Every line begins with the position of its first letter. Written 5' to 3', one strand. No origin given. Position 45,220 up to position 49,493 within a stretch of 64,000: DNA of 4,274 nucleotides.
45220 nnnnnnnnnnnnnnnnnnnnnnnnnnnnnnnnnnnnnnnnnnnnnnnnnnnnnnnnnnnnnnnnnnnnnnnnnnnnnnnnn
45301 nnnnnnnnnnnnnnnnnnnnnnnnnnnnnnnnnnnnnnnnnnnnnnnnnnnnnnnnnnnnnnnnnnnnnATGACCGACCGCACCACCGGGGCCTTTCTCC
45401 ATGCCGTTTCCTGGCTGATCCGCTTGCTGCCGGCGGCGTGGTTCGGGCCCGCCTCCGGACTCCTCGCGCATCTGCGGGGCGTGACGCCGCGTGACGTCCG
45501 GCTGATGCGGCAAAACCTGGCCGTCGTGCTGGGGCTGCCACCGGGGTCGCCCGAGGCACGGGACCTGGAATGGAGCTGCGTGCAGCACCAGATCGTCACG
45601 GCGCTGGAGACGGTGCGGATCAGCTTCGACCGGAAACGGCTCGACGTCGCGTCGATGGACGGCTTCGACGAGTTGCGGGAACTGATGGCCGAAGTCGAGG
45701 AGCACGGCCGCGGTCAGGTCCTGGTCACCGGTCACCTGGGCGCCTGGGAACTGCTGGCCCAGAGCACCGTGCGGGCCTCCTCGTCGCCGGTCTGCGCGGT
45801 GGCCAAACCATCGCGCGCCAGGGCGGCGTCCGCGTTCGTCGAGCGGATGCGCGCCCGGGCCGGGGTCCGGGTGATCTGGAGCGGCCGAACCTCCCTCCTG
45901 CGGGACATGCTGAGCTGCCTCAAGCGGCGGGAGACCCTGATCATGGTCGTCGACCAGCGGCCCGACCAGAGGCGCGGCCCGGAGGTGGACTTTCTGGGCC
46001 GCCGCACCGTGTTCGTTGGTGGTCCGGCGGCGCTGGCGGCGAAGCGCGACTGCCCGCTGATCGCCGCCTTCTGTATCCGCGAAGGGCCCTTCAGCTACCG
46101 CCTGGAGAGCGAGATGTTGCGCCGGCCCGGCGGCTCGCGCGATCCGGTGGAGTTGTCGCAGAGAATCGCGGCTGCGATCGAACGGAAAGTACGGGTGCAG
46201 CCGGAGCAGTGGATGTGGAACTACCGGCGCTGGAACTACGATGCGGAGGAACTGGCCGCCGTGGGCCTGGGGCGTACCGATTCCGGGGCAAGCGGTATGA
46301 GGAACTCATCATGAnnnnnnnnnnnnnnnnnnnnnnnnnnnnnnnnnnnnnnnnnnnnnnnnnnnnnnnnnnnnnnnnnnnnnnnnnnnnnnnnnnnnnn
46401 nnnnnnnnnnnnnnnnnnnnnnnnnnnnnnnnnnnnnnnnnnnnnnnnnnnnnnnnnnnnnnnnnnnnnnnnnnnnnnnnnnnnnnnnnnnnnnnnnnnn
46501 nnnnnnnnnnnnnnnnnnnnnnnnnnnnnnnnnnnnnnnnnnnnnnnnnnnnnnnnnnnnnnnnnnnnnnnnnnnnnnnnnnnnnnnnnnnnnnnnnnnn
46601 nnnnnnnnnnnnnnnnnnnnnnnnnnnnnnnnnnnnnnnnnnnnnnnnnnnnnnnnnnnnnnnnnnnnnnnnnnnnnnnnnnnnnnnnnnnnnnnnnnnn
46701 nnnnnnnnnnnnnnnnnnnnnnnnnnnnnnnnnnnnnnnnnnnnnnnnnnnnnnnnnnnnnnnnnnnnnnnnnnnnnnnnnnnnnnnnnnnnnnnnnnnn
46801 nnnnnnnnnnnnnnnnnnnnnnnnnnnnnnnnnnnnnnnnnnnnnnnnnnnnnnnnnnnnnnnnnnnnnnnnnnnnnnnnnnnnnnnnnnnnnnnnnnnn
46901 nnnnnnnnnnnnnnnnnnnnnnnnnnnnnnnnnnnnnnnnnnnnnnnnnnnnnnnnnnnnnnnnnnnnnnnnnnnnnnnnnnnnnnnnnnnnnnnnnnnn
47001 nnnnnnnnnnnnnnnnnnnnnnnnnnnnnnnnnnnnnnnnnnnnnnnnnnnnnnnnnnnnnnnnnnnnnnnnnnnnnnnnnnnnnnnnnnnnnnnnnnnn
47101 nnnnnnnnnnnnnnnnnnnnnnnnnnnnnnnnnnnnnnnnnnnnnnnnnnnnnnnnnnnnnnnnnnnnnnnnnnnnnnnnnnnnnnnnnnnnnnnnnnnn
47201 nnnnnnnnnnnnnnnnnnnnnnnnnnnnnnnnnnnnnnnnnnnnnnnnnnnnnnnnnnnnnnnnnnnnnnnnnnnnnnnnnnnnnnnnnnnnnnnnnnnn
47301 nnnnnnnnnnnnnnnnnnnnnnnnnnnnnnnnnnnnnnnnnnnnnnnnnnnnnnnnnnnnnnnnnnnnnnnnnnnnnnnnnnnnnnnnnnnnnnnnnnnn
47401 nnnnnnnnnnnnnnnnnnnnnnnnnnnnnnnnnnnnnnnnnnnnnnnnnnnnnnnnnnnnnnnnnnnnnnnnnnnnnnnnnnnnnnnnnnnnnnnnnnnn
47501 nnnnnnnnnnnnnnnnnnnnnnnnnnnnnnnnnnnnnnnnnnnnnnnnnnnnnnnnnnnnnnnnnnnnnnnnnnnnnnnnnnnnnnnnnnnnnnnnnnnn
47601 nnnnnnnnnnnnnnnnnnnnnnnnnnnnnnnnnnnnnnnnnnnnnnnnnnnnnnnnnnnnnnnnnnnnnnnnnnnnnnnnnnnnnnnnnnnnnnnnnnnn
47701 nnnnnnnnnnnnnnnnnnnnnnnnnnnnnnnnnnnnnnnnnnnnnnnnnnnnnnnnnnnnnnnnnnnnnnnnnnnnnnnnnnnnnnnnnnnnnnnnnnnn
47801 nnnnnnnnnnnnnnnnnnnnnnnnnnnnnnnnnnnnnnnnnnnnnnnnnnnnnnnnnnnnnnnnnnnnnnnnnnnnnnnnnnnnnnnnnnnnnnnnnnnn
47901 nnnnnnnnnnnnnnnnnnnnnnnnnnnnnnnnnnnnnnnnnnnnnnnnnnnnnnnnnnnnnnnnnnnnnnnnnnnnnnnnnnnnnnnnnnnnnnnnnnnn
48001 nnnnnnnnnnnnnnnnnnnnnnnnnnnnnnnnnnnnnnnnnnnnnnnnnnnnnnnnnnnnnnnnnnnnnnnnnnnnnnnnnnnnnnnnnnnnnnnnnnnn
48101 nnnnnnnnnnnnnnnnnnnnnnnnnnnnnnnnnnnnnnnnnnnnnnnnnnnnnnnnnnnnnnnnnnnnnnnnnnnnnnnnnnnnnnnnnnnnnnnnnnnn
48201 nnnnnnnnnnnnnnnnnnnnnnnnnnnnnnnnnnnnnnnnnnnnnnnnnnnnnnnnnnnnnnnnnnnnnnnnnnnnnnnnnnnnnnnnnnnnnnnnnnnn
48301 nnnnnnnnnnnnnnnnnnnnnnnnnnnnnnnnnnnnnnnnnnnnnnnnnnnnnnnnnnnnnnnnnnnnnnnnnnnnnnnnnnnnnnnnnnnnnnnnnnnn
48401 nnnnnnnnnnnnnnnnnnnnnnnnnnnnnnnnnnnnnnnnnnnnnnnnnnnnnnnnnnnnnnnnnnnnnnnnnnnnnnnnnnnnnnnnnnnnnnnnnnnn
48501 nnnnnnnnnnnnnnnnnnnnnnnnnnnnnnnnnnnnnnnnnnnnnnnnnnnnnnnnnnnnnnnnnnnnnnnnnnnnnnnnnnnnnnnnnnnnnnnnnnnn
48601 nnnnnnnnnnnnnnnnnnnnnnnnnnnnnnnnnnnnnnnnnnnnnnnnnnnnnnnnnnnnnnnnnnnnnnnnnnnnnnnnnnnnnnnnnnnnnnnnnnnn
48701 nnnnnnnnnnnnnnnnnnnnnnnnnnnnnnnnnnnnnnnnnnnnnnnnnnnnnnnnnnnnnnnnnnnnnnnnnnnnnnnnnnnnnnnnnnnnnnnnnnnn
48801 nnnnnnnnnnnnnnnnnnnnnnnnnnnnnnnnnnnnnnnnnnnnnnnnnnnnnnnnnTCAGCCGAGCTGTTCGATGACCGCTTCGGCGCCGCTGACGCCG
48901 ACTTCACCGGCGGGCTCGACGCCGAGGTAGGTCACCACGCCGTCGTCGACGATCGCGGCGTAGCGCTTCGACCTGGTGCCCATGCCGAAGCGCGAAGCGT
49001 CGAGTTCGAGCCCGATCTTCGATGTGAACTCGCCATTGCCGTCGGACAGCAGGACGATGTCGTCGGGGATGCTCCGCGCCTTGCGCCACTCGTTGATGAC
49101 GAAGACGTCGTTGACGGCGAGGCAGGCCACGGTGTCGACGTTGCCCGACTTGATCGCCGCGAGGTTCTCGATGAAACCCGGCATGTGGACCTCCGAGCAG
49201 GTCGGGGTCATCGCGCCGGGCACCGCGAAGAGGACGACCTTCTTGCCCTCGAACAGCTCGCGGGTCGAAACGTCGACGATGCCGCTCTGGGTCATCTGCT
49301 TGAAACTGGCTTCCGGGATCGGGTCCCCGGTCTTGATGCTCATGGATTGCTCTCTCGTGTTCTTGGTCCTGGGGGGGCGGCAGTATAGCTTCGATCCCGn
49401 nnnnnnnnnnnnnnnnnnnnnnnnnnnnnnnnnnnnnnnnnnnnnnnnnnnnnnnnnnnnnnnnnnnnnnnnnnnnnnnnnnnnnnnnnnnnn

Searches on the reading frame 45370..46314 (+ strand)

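Call 25: search_protein_families(library=pfam, proteins=[window:45370-46314:+], max_evalue=0.00001)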
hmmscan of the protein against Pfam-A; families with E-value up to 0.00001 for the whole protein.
window:45370-46314:+ (314 aa): 1 family
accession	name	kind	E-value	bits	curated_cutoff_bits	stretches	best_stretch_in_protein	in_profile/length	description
PF03279.18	Lip_A_acyltrans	-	7.1e-28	98.1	22.3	1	11-288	20-293/295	Bacterial lipid A biosynthesis acyltransferase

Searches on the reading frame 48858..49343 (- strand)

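Call 25: search_protein_families(library=pfam, proteins=[window:48858-49343:-], max_evalue=0.00001)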
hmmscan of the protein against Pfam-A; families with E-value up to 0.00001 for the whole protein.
window:48858-49343:- (161 aa): 2 families
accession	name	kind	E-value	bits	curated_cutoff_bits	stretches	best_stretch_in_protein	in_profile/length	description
PF08534.16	Redoxin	-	2.4e-33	115.5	26.6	1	4-157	1-148/148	Redoxin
PF00578.27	AhpC-TSA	-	8.7e-12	45.5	26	1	6-139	2-123/124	AhpC/TSA family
